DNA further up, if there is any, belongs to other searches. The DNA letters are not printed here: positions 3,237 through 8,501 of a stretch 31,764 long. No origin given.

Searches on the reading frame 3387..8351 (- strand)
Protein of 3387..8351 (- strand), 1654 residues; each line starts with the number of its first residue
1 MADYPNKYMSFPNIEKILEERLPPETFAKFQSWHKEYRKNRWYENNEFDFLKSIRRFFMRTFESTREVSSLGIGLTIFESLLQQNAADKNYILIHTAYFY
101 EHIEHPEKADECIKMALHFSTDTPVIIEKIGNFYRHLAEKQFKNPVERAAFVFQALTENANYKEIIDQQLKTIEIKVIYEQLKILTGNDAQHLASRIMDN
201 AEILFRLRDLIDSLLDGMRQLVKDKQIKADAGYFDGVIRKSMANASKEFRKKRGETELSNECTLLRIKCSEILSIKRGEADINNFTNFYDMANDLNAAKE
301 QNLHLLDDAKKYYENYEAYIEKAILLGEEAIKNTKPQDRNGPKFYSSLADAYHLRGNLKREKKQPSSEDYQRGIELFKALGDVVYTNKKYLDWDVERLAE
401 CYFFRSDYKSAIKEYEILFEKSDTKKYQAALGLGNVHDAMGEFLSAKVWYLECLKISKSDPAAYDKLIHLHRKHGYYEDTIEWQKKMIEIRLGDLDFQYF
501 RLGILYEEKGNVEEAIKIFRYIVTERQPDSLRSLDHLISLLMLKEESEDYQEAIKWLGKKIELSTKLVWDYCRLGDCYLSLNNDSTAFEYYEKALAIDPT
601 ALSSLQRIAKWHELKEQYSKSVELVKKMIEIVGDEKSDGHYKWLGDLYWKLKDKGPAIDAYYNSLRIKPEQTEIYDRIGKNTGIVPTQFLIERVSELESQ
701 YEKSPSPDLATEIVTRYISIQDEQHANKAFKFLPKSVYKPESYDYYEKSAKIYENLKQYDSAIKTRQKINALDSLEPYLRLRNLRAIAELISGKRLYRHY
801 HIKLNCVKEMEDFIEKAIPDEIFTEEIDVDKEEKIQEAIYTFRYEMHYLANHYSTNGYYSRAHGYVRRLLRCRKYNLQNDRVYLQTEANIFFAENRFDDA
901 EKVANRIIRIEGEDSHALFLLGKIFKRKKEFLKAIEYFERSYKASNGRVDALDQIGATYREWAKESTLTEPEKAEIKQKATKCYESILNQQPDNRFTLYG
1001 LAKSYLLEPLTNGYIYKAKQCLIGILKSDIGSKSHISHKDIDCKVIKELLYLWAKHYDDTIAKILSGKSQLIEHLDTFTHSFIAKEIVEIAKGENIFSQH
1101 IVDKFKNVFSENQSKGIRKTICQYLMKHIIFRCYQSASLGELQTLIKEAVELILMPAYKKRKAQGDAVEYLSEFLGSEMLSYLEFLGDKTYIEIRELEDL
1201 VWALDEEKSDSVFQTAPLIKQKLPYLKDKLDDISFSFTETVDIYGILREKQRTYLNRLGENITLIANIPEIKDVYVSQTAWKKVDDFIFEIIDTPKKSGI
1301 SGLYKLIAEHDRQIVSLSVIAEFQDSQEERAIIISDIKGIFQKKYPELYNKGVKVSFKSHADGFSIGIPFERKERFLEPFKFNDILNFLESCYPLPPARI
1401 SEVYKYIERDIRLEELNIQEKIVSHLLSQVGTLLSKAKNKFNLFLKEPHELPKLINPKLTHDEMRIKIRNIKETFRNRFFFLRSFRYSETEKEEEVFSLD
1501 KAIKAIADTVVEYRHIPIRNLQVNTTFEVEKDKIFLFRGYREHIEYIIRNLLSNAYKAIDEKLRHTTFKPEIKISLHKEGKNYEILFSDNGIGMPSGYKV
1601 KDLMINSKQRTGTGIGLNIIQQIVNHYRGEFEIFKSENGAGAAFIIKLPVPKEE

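Call 8: search_protein_families(library=pfam, proteins=[window:3387-8351:-], max_evalue=0.01)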
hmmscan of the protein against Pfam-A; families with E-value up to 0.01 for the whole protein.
window:3387-8351:- (1654 aa): 20 families
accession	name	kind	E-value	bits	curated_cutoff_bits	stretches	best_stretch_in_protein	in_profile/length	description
PF13181.12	TPR_8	-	1.4e-17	62.7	25.7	1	571-599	4-32/34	Tetratricopeptide repeat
PF07719.23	TPR_2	-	1.4e-17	62.7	27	1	571-600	4-33/34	Tetratricopeptide repeat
PF13428.12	TPR_14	-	1.6e-17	62.6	23.5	0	886-924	6-44/44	Tetratricopeptide repeat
PF13424.12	TPR_12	-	2.4e-17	63.3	30.1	0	567-598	44-75/77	Tetratricopeptide repeat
PF13432.12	TPR_16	-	2.7e-16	60.1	32.7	1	887-947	3-63/65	Tetratricopeptide repeat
PF00515.34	TPR_1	-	3.4e-15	55.6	27.8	1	571-600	4-33/34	Tetratricopeptide repeat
PF02518.31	HATPase_c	-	8.2e-15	55.6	26.4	1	1541-1651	3-110/111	Histidine kinase-, DNA gyrase B-, and HSP90-like ATPase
PF13174.12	TPR_6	-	1.5e-09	38.3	26.3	0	499-525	3-29/33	Tetratricopeptide repeat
PF13176.12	TPR_7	-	2.5e-08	33.8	27.9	0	500-520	3-23/36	Tetratricopeptide repeat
PF14559.12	TPR_19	-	3e-08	34.3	25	0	888-918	32-62/68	Tetratricopeptide repeat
PF23914.1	TPR_CcmH_CycH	-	1.6e-07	31.8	42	0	572-605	54-87/158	Cytochrome c-type biogenesis protein H TPR domain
PF25063.1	ARM_TT21_C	-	1.5e-06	28.7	35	1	888-948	102-162/209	Tetratricopeptide repeat protein 21 C-terminal ARM domain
PF13431.12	TPR_17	-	7.2e-06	26.3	24.4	0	499-516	16-33/34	Tetratricopeptide repeat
PF14501.12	HATPase_c_5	-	1.5e-05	25.3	22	1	1544-1637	6-92/102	GHKL domain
PF25064.1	ARM_TT21_5th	-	0.0002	22.1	27.8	0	508-573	13-78/117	TT21 fifth ARM repeats domain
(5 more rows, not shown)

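Call 26: find_homologous_proteins(query=window:3387-8351:-, region=1-1654)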
Query window:3387-8351:-, residues 1-1654 (1654 aa): 34 proteins with E <= 0.001 among 8000 candidates.
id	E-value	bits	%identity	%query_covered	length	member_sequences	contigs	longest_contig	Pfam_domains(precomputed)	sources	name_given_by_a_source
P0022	0.0e+0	3587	100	96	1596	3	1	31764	PF25063.1,PF13431.13,PF23914.2,PF13176.13,PF13428.13,PF14559.13,PF00515.35,PF12895.14,PF13424.13,PF02518.32,PF13432.13,PF13181.13,PF07719.24,PF13174.13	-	-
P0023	0.0e+0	1979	59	100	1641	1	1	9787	PF25063.1,PF13431.13,PF23914.2,PF13176.13,PF13428.13,PF25064.2,PF14559.13,PF00515.35,PF12895.14,PF13424.13,PF21033.5,PF13432.13,PF13181.13,PF07719.24,PF13174.13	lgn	-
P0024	0.0e+0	1317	55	70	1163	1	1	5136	PF13431.13,PF23914.2,PF13414.13,PF13176.13,PF13428.13,PF25064.2,PF14559.13,PF00515.35,PF12895.14,PF13424.13,PF21033.5,PF13432.13,PF13181.13,PF07719.24,PF13174.13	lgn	-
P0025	0.0e+0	1304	42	89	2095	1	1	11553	PF13176.13,PF13428.13,PF25064.2,PF14559.13,PF00515.35,PF13424.13,PF02518.32,PF13432.13,PF13429.13,PF13181.13,PF07719.24,PF13174.13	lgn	-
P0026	0.0e+0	1267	41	91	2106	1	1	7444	PF14559.13,PF25063.1,PF00515.35,PF13424.13,PF02518.32,PF13428.13,PF13181.13,PF07719.24,PF13174.13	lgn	-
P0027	0.0e+0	1042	46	59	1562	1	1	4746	PF13431.13,PF13176.13,PF13428.13,PF25064.2,PF14559.13,PF00515.35,PF13424.13,PF13432.13,PF13429.13,PF13181.13,PF07719.24,PF13174.13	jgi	jgi:tetratricopeptide (TPR) repeat protein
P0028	9.4e-291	987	39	55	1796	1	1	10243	PF14559.13,PF00515.35,PF13424.13,PF13176.13,PF02518.32,PF13428.13,PF07719.24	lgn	-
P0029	9.8e-16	75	25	19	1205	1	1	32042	PF13414.13,PF13604.13,PF23558.2,PF00004.36,PF13401.13,PF13238.13,PF07728.21,PF13191.13,PF13374.13,PF24575.2,PF25068.3,PF00515.35,PF13424.13,PF13521.13,PF13429.13,PF14561.13,PF07719.24,PF13174.13,PF20308.5,PF25063.1,PF14853.13,PF13431.13,PF23914.2,PF10579.15,PF13176.13,PF13428.13,PF05496.19,PF25064.2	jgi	jgi:tetratricopeptide (TPR) repeat protein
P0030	6.8e-15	72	25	17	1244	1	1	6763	PF03704.24,PF25060.1,PF13414.13,PF00595.30,PF13374.13,PF07721.21,PF24575.2,PF07714.24,PF00069.32,PF13180.13,PF00515.35,PF13424.13,PF13429.13,PF14561.13,PF07719.24,PF01636.30,PF13174.13,PF20308.5,PF25063.1,PF13431.13,PF23914.2,PF17820.8,PF13176.13,PF13428.13,PF25064.2,PF14559.13,PF13371.13,PF17874.8,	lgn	-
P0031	1.5e-11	61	24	15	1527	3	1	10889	PF03704.24,PF09976.16,PF13414.13,PF12569.15,PF00535.33,PF13374.13,PF24575.2,PF25068.3,PF11846.15,PF00515.35,PF13424.13,PF14561.13,PF07719.24,PF13174.13,PF20308.5,PF25063.1,PF13431.13,PF23914.2,PF10111.15,PF13506.14,PF25058.2,PF13176.13,PF24885.2,PF13428.13,PF25064.2,PF14559.13,PF13641.13,PF13371.13,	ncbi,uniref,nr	ncbi:MAG: tetratricopeptide repeat protein [Okeania sp. SIO2F4]|uniref:tetratricopeptide repeat prot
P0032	2.0e-11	61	35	3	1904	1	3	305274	PF03704.24,PF13414.13,PF09613.17,PF13374.13,PF07721.21,PF24575.2,PF00515.35,PF13424.13,PF23233.2,PF13429.13,PF14561.13,PF07719.24,PF13174.13,PF25063.1,PF13431.13,PF23914.2,PF20225.5,PF07720.19,PF25058.2,PF13176.13,PF13428.13,PF25064.2,PF14559.13,PF13371.13,PF12895.14,PF13432.13,PF13181.13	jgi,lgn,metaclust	jgi:tetratricopeptide (TPR) repeat protein|metaclust:\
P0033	8.2e-5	39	25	13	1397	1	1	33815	PF00515.35,PF13176.13,PF13429.13,PF13181.13,PF25064.2,PF13174.13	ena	-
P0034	9.5e-5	39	30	10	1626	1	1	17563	PF10602.16,PF03704.24,PF05843.21,PF13414.13,PF01535.27,PF12569.15,PF13374.13,PF24575.2,PF25068.3,PF24883.3,PF00515.35,PF13424.13,PF16266.12,PF14938.13,PF13429.13,PF07719.24,PF13174.13,PF20308.5,PF13431.13,PF23914.2,PF20225.5,PF13176.13,PF13428.13,PF23220.2,PF25064.2,PF14559.13,PF13371.13,PF17874.8,P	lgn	-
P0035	9.4e-4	35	32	8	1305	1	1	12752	PF12833.14,PF07495.20,PF07494.18,PF02518.32,PF00512.32,PF24684.2,PF00165.30,PF00072.31,PF08450.19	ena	-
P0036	9.4e-4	35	32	8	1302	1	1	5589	PF12833.14,PF07495.20,PF07494.18,PF02518.32,PF00512.32,PF24684.2,PF00165.30,PF00072.31,PF08450.19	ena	-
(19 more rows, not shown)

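Call 27: find_encoding_contigs(protein=P0023, flank=10000, max_places=2)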
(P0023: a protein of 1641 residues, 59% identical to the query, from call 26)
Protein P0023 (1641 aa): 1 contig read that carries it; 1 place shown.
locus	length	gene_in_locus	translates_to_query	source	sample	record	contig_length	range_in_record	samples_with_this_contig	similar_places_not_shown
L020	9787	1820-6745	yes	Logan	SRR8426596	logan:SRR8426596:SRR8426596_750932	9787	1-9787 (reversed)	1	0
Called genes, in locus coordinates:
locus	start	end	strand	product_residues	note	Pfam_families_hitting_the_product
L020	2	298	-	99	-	?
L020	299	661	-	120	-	PF01927:Mut7-C (weak), PF18480:DUF5615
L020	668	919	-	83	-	PF04255:DUF433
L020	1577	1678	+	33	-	-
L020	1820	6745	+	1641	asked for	PF21033:RMD1-3 (faint), PF07719:TPR_2 (faint), PF12895:ANAPC3 (faint), PF13174:TPR_6 (faint), PF13176:TPR_7 (faint), PF13181:TPR_8 (faint), PF13424:TPR_12 (faint), PF00515:TPR_1 (weak), +7 more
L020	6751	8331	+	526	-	PF00158:Sigma54_activat, PF01078:Mg_chelatase (faint), PF14532:Sigma54_activ_2, PF07728:AAA_5 (weak), PF25601:AAA_lid_14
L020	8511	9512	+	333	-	PF04055:Radical_SAM, PF06463:Mob_synth_C (weak)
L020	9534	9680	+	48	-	-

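Call 28: find_encoding_contigs(protein=P0025, flank=10000, max_places=2)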
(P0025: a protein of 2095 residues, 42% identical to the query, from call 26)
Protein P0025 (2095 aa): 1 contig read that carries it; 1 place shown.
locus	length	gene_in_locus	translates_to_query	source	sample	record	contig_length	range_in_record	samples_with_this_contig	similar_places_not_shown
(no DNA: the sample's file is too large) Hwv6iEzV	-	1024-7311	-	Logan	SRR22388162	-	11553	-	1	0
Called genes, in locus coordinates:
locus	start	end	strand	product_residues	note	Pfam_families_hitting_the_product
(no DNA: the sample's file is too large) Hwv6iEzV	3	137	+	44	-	?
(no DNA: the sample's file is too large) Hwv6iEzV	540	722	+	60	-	-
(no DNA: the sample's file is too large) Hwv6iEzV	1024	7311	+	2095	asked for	PF13174:TPR_6 (faint), PF13424:TPR_12 (faint), PF13176:TPR_7 (faint), PF13429:TPR_15 (weak), PF00515:TPR_1, PF07719:TPR_2 (weak), PF13181:TPR_8 (weak), PF02518:HATPase_c, +4 more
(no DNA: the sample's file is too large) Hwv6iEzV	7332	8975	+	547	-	PF00158:Sigma54_activat, PF14532:Sigma54_activ_2, PF25601:AAA_lid_14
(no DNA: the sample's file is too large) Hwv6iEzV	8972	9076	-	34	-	-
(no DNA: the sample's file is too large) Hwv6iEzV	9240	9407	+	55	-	-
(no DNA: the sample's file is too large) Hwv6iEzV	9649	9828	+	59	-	-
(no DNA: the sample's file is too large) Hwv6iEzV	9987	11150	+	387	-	PF04055:Radical_SAM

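Call 29: find_encoding_contigs(protein=P0028, flank=10000, max_places=2)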
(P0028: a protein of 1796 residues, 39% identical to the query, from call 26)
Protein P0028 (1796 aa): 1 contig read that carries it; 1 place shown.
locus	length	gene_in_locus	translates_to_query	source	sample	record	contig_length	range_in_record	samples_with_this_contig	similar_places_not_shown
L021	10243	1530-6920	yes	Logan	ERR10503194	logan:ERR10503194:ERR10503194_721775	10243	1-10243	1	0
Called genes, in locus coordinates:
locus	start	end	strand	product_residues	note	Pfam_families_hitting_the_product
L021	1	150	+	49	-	?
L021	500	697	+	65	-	-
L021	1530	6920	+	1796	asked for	PF00515:TPR_1 (faint), PF07719:TPR_2 (faint), PF13176:TPR_7 (faint), PF13424:TPR_12 (faint), PF13428:TPR_14 (faint), PF14559:TPR_19 (faint), PF02518:HATPase_c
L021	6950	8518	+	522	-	PF00158:Sigma54_activat, PF14532:Sigma54_activ_2, PF07728:AAA_5 (weak), PF25601:AAA_lid_14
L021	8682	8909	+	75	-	-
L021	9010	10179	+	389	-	PF04055:Radical_SAM, PF13186:SPASM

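Call 64: search_protein_families(library=padloc, proteins=[window:3387-8351:-], max_evalue=0.01)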
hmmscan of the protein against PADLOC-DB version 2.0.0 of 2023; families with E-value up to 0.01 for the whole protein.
window:3387-8351:- (1654 aa): 1 family
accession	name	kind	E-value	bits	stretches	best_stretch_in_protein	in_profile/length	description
PDLC01169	TPR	-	0.00033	18.1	0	425-467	147-189/252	TPR repeats containing protein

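Call 70: search_protein_families(library=pfam, proteins=[L020:8511-9512:+, L021:9010-10179:+], max_evalue=0.001)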
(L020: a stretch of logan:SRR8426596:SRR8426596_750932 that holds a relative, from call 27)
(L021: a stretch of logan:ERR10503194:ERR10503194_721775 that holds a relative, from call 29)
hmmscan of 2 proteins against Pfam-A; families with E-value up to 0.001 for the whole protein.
L020:8511-9512:+ (333 aa): 2 families
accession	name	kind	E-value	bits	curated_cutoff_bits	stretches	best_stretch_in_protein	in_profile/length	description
PF04055.27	Radical_SAM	-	1.7e-16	61.3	29.5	1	33-194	3-165/166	Radical SAM superfamily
PF06463.18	Mob_synth_C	-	3.2e-07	30.8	37.4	1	204-319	2-103/128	Molybdenum Cofactor Synthesis C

L021:9010-10179:+ (389 aa): 2 families
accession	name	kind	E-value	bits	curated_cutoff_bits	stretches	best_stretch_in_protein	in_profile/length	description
PF04055.27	Radical_SAM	-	3.9e-15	56.9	29.5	1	13-180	1-159/166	Radical SAM superfamily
PF13186.11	SPASM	-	2.8e-11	43.9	21.5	1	265-326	4-67/67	Iron-sulfur cluster-binding domain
